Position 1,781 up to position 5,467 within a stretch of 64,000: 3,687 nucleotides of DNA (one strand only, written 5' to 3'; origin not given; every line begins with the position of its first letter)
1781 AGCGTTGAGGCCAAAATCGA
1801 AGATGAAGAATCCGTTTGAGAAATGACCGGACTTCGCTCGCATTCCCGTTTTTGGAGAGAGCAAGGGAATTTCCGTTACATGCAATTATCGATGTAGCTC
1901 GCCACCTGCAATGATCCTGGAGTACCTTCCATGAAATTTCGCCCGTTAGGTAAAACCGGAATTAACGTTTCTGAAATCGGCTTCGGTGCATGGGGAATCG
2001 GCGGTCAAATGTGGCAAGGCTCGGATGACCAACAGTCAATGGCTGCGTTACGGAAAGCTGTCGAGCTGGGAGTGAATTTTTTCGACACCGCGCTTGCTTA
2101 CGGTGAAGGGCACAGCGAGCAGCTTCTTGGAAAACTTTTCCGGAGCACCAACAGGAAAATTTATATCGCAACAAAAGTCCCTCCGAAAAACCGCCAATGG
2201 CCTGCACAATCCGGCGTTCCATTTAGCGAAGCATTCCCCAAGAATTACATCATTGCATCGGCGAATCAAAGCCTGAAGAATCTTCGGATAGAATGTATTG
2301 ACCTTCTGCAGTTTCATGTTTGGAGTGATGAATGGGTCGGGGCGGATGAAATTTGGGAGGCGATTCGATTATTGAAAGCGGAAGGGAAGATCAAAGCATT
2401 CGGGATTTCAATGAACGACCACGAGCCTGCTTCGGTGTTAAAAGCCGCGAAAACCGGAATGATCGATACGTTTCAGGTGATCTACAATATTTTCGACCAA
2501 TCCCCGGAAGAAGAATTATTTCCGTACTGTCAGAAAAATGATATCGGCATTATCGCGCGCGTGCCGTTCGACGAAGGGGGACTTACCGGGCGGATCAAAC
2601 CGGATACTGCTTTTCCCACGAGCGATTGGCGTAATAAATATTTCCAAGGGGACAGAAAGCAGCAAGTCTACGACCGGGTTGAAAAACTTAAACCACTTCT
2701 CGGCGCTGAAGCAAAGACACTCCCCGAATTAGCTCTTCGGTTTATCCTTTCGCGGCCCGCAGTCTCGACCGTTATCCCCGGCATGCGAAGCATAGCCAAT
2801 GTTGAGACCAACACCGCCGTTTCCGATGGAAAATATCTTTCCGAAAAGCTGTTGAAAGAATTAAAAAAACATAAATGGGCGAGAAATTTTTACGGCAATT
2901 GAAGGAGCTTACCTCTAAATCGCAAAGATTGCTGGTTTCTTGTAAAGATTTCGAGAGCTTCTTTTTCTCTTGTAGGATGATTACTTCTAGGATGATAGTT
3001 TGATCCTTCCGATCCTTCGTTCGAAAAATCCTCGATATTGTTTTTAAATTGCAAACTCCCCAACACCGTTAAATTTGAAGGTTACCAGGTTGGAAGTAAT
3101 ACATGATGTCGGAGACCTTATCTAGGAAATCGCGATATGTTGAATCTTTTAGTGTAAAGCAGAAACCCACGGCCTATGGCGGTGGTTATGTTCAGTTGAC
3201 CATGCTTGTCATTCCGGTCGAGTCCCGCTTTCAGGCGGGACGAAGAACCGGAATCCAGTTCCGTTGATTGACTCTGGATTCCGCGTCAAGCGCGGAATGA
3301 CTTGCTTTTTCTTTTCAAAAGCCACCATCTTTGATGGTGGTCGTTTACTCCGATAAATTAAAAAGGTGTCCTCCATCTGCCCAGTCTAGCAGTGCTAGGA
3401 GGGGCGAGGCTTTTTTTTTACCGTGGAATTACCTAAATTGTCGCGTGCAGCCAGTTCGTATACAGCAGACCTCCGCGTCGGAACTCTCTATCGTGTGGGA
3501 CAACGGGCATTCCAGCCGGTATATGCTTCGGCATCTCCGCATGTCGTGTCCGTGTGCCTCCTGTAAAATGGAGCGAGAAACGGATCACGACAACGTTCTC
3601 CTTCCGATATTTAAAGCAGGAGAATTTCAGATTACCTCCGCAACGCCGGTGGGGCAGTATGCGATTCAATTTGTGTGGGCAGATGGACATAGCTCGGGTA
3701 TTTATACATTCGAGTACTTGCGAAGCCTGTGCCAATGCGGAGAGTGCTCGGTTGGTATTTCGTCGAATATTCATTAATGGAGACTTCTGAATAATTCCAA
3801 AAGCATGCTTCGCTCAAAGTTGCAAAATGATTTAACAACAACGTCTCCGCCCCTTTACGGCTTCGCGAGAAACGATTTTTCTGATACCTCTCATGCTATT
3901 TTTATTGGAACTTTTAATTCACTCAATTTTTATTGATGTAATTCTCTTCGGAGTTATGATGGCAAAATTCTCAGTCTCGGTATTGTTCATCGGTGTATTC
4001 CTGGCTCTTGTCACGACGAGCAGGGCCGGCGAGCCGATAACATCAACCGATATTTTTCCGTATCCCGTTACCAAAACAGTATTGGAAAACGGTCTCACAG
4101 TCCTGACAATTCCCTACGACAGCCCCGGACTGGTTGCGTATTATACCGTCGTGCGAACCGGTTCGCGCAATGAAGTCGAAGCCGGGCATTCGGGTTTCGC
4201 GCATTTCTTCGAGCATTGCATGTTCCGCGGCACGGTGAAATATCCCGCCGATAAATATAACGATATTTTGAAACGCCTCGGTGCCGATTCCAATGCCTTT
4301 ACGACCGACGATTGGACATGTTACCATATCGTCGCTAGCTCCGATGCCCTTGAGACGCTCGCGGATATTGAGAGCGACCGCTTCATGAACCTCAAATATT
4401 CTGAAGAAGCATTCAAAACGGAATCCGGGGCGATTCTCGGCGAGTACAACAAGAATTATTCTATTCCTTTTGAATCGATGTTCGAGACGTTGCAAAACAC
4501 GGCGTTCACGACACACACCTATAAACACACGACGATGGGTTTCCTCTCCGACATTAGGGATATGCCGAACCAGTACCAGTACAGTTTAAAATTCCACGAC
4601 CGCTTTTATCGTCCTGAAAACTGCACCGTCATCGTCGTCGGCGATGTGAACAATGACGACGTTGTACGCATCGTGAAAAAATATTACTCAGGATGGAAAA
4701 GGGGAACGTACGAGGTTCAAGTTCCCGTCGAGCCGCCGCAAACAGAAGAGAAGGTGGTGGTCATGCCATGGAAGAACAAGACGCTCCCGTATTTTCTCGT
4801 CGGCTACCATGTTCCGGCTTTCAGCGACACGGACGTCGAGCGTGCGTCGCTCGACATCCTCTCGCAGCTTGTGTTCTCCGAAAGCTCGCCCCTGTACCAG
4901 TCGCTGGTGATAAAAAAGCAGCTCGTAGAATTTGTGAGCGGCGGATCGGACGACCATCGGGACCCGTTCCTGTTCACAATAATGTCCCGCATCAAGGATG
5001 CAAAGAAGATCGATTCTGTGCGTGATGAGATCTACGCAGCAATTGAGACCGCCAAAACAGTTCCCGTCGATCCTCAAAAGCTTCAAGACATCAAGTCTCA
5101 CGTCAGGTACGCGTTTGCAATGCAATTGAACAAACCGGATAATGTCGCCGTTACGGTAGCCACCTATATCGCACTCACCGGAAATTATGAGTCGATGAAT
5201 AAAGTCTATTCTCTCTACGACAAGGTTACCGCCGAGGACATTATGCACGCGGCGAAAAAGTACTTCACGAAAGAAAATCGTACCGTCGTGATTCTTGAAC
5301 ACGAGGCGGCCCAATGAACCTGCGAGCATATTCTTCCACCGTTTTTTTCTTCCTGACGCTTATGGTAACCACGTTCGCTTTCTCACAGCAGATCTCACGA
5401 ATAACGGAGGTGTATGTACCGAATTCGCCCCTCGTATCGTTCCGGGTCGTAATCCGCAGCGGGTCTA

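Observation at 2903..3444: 540-bp hairpin-rich intergenic region ending in a T9 run: candidate ncRNA upstream of the DUF971 gene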

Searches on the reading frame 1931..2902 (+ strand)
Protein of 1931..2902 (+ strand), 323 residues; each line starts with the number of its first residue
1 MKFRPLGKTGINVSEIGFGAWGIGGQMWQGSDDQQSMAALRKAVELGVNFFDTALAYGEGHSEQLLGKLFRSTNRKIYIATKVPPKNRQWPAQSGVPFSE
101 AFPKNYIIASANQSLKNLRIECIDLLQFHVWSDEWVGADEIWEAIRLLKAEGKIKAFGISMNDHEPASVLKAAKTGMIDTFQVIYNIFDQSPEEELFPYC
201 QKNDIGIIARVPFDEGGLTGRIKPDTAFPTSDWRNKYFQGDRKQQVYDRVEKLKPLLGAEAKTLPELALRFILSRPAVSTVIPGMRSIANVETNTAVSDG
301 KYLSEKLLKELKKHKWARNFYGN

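Call 13: find_encoding_contigs(protein=window:1931-2902:+, flank=6000, max_places=10)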
Protein window:1931-2902:+ (323 aa): 3 contigs read that carry it; 1 place shown.
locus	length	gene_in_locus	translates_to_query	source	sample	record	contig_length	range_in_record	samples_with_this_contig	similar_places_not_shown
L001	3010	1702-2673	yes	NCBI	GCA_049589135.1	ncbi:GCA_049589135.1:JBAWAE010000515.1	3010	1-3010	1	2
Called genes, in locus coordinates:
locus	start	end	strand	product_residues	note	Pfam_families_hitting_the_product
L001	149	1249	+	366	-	PF00365:PFK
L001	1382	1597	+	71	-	-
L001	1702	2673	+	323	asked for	PF00248:Aldo_ket_red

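Call 15: search_protein_families(library=pfam, proteins=[window:1931-2902:+], max_evalue=0.01)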
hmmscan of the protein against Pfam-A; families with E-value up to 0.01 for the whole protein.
window:1931-2902:+ (323 aa): 1 family
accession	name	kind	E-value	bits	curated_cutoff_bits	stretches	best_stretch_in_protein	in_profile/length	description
PF00248.27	Aldo_ket_red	-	4.6e-61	206.9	24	1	15-314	1-289/291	Aldo/keto reductase family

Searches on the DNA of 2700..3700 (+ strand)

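Call 4: search_rna_families(source=window, start=2700, end=3700, threshold=evalue, max_evalue=10, show_alignments=3)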
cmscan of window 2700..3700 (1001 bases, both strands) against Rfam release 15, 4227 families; matches with E-value up to 10: 2.
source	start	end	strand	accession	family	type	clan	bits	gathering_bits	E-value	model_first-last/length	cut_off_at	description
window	3246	3288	+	RF03683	mir-462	Gene; miRNA;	-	18.9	90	0.65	1-64/64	no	mir-462 microRNA precursor family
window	2797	2854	+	RF01166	sn3071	Gene; snRNA; snoRNA; CD-box;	-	16.6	40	2.7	1-77/77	no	Small nucleolar RNA sn3071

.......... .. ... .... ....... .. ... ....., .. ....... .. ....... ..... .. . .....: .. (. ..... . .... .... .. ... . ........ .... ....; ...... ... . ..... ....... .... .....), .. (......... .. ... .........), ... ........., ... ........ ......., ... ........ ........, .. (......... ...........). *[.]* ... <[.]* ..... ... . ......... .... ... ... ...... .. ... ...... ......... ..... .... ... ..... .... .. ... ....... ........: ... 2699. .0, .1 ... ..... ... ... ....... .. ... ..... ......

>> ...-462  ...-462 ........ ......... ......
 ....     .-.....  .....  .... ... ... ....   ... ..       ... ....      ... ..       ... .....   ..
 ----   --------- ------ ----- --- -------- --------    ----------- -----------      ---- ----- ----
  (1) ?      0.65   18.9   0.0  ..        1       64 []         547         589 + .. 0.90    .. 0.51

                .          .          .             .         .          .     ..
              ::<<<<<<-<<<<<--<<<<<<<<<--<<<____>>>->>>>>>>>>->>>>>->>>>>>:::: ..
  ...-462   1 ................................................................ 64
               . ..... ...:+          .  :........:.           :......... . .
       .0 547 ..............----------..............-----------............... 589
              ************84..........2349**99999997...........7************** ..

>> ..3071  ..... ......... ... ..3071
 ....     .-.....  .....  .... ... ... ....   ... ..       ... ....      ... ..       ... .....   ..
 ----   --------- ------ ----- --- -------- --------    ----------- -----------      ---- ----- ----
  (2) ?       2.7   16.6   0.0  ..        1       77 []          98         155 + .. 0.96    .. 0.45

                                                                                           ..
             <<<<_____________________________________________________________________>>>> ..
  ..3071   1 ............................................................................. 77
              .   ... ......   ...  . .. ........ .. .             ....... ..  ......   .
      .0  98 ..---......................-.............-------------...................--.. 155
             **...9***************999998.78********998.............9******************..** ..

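Call 66: search_rna_families(source=window, start=3130, end=3380, threshold=evalue, max_evalue=10)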
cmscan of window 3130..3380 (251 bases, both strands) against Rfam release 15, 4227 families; matches with E-value up to 10: 3.
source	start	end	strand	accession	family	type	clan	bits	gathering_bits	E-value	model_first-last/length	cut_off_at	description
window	3246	3288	+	RF03683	mir-462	Gene; miRNA;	-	18.9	90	0.16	1-64/64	no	mir-462 microRNA precursor family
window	3159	3252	+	RF02917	Burkholderiales-2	Cis-reg;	-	15.3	67.9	3.3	1-74/74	no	Burkholderiales-2 RNA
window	3214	3251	+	RF02802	PyrR204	Gene; snRNA; snoRNA; HACA-box;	-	12.6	71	6.9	6-44/57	no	Pyrobaculum sRNA 204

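Call 67: search_dna_similar(query=window:3149-3348:+, collection=plasmids, mode=distant, max_evalue=0.01)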
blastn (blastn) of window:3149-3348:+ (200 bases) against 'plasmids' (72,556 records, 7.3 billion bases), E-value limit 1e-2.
No match.

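Call 68: search_dna_similar(query=window:3149-3348:+, collection=phages, mode=distant, max_evalue=0.01)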
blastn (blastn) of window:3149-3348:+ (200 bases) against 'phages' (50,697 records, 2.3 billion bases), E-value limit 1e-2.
No match.

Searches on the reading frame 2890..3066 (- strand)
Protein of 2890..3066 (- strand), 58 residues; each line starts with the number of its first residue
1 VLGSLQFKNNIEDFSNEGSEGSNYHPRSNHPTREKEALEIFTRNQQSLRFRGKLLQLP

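Call 15: search_protein_families(library=pfam, proteins=[window:2890-3066:-], max_evalue=0.01)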
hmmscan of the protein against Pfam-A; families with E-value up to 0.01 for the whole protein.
window:2890-3066:- (58 aa): 0 families

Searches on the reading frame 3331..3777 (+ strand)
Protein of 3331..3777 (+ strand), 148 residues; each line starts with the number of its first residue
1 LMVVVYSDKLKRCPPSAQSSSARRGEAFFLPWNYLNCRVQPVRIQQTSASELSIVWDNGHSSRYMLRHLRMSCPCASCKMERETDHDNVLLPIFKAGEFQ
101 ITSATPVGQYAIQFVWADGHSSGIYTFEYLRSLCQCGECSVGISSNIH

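Call 15: search_protein_families(library=pfam, proteins=[window:3331-3777:+], max_evalue=0.01)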
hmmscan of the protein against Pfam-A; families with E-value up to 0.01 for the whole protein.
window:3331-3777:+ (148 aa): 1 family
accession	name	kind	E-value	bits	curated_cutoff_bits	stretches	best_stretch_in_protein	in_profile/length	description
PF06155.17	GBBH-like_N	-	7.5e-24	84.7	22.8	1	47-131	5-85/85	Gamma-butyrobetaine hydroxylase-like, N-terminal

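Call 21: find_homologous_proteins(query=window:3331-3777:+, max_evalue=0.00001)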
Query window:3331-3777:+ (148 aa): 22 proteins with E <= 0.00001 among 26 candidates.
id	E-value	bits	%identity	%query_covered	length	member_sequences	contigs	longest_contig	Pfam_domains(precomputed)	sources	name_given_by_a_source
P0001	2.6e-97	341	100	99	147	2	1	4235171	PF06155.18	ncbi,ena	-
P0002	4.9e-56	207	75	82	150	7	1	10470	PF06155.18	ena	-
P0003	7.9e-55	203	71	85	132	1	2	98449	PF06155.18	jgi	-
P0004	2.9e-52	194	71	82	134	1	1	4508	PF06155.18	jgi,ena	jgi:Uncharacterized protein conserved in bacteria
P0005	4.6e-48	181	70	74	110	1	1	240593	PF06155.18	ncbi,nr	ncbi:MAG TPA: DUF971 domain-containing protein [Bacteroidota bacterium]|nr:DUF971 domain-containing 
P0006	5.4e-47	177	64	82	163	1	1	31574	PF06155.18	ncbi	-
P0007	5.9e-22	96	46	60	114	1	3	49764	PF06155.18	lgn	-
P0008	2.1e-20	91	41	70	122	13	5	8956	PF06155.18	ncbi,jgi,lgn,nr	ncbi:MAG: hypothetical protein JWP08_200 [Bryobacterales bacterium]|jgi:DUF971 family protein|nr:hyp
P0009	3.5e-20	90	46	60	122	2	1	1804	PF06155.18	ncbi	-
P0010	7.1e-18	83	43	68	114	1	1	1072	PF06155.18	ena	-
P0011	9.9e-17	79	42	69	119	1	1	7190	PF06155.18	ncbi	-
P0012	3.7e-16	77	44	63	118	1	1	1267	PF06155.18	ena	-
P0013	1.0e-15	76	40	75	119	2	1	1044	PF06155.18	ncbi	-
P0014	1.6e-15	75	40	74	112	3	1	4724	PF06155.18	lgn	-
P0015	2.5e-15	75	39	69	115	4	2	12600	PF06155.18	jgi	jgi:DUF971 family protein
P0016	1.3e-14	72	43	62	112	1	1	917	PF06155.18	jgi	jgi:prepilin-type processing-associated H-X9-DG protein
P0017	5.6e-14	70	38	69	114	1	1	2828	PF06155.18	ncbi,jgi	jgi:prepilin-type processing-associated H-X9-DG protein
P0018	3.2e-13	68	37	70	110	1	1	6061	PF06155.18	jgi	jgi:DUF971 family protein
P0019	3.3e-13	68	36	81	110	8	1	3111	PF06155.18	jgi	jgi:DUF971 family protein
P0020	4.3e-13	67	40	68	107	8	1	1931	PF06155.18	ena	-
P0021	5.2e-13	67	38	74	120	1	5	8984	PF06155.18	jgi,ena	jgi:DUF971 family protein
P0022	2.1e-10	59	36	67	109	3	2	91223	PF06155.18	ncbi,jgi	jgi:DUF971 family protein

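Call 22: find_encoding_contigs(protein=P0002, flank=5000, max_places=4)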
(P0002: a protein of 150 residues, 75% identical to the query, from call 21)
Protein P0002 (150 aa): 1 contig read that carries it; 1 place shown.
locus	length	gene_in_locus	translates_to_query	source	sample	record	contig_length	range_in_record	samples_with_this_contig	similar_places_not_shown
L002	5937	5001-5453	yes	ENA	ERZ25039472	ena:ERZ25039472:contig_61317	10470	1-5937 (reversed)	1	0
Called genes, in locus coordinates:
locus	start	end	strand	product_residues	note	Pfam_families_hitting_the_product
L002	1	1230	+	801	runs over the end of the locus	PF13802:Gal_mutarotas_2, PF01055:Glyco_hydro_31_2nd, PF21365:Glyco_hydro_31_3rd, PF17137:DUF5110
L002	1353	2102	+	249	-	PF00365:PFK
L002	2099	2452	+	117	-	PF00365:PFK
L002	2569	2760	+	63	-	-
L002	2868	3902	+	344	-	PF00248:Aldo_ket_red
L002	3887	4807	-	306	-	PF07021:MetW (weak), PF13489:Methyltransf_23, PF13847:Methyltransf_31 (faint), PF08241:Methyltransf_11, PF08242:Methyltransf_12, PF13649:Methyltransf_25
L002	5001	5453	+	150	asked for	PF06155:GBBH-like_N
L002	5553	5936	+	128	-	?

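Call 23: find_encoding_contigs(protein=P0003, flank=5000, max_places=4)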
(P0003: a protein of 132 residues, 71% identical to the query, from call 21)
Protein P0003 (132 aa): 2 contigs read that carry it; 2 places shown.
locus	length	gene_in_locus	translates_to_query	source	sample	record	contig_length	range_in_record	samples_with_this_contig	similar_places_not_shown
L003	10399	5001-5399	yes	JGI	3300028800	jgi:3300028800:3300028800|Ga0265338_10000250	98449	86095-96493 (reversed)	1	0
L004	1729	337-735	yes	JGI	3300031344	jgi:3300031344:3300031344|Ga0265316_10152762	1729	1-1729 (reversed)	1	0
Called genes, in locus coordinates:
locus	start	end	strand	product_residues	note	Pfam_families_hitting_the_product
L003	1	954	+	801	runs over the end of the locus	PF13802:Gal_mutarotas_2, PF01055:Glyco_hydro_31_2nd, PF21365:Glyco_hydro_31_3rd, PF17137:DUF5110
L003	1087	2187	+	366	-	PF00365:PFK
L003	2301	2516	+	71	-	-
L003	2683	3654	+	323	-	PF00248:Aldo_ket_red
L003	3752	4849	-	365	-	PF13385:Laminin_G_3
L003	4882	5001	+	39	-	-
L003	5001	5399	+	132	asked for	PF06155:GBBH-like_N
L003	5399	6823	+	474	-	PF00675:Peptidase_M16, PF05193:Peptidase_M16_C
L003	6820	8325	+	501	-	PF00675:Peptidase_M16, PF05193:Peptidase_M16_C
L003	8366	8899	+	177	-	PF00571:CBS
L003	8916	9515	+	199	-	PF03588:Leu_Phe_trans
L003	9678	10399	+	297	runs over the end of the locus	PF01259:SAICAR_synt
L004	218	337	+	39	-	-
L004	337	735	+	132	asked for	PF06155:GBBH-like_N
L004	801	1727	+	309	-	?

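Call 24: find_encoding_contigs(protein=P0005, flank=5000, max_places=4)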
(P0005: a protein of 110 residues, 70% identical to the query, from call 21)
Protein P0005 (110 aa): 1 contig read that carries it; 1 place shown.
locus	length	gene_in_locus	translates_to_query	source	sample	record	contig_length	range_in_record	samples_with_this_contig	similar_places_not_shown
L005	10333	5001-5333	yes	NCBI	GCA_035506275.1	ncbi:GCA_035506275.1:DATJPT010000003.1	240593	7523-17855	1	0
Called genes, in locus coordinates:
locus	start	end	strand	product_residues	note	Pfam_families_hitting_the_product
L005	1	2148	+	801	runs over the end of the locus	PF13802:Gal_mutarotas_2, PF01055:Glyco_hydro_31_2nd, PF21365:Glyco_hydro_31_3rd, PF17137:DUF5110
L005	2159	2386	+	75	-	-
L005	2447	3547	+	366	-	PF00365:PFK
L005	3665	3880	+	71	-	-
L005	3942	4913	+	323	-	PF00248:Aldo_ket_red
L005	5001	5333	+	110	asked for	PF06155:GBBH-like_N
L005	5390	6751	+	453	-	PF00675:Peptidase_M16, PF05193:Peptidase_M16_C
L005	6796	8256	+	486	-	PF00675:Peptidase_M16 (weak), PF05193:Peptidase_M16_C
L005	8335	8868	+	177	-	PF00571:CBS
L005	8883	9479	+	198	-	PF03588:Leu_Phe_trans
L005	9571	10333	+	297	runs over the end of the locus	PF01259:SAICAR_synt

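Call 25: find_encoding_contigs(protein=P0006, flank=5000, max_places=4)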
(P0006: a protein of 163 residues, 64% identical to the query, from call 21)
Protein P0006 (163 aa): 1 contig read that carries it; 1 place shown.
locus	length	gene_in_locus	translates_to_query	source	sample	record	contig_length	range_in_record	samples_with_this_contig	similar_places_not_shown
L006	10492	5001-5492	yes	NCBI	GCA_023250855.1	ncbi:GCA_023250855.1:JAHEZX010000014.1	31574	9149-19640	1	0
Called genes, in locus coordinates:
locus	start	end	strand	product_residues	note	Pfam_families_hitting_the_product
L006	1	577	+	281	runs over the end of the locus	PF01597:GCV_H (weak)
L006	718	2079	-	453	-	PF00072:Response_reg, PF00158:Sigma54_activat, PF14532:Sigma54_activ_2, PF07728:AAA_5, PF25601:AAA_lid_14, PF02954:HTH_8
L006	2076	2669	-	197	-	PF07998:Peptidase_M54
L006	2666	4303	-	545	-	PF21563:Mcp40H-20_sensor (faint), PF00672:HAMP, PF00512:HisKA, PF02518:HATPase_c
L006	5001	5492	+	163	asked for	PF06155:GBBH-like_N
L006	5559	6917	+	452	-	PF00675:Peptidase_M16, PF05193:Peptidase_M16_C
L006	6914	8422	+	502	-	PF00675:Peptidase_M16 (weak), PF05193:Peptidase_M16_C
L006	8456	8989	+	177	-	PF00571:CBS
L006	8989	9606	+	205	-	PF03588:Leu_Phe_trans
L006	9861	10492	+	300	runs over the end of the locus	PF01259:SAICAR_synt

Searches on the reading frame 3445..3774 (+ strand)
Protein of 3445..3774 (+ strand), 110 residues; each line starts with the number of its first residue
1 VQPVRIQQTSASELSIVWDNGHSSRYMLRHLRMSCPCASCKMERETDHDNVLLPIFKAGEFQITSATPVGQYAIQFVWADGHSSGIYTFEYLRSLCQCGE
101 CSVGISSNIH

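Call 20: find_encoding_contigs(protein=window:3445-3774:+, flank=6000, max_places=10)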
Protein seq(110 aa) (110 aa): no gene with exactly this product is on record in the collection.

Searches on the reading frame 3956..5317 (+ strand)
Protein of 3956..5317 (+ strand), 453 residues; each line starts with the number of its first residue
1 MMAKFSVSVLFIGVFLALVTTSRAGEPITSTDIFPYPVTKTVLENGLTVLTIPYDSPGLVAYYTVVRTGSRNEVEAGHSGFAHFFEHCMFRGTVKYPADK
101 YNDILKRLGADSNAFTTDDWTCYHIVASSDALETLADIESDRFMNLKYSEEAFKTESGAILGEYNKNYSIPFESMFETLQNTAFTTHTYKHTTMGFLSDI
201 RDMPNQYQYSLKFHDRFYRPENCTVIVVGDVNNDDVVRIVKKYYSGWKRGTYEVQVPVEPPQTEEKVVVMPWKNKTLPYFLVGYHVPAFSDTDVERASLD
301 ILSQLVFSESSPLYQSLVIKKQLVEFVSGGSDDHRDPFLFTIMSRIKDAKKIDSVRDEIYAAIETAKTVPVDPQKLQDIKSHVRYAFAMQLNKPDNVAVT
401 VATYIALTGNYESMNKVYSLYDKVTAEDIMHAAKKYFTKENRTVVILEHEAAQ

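Call 15: search_protein_families(library=pfam, proteins=[window:3956-5317:+], max_evalue=0.01)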
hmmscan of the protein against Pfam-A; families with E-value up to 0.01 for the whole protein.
window:3956-5317:+ (453 aa): 3 families
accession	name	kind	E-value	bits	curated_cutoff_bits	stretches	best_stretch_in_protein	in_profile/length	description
PF05193.26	Peptidase_M16_C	-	7.5e-28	98.1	23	1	211-381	8-179/181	Peptidase M16 inactive domain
PF00675.25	Peptidase_M16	-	6.8e-22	78.4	22.3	1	65-194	18-146/149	Insulinase (Peptidase family M16)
PF10623.15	PilI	-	0.00017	21.6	25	0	420-450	16-46/77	Plasmid conjugative transfer protein PilI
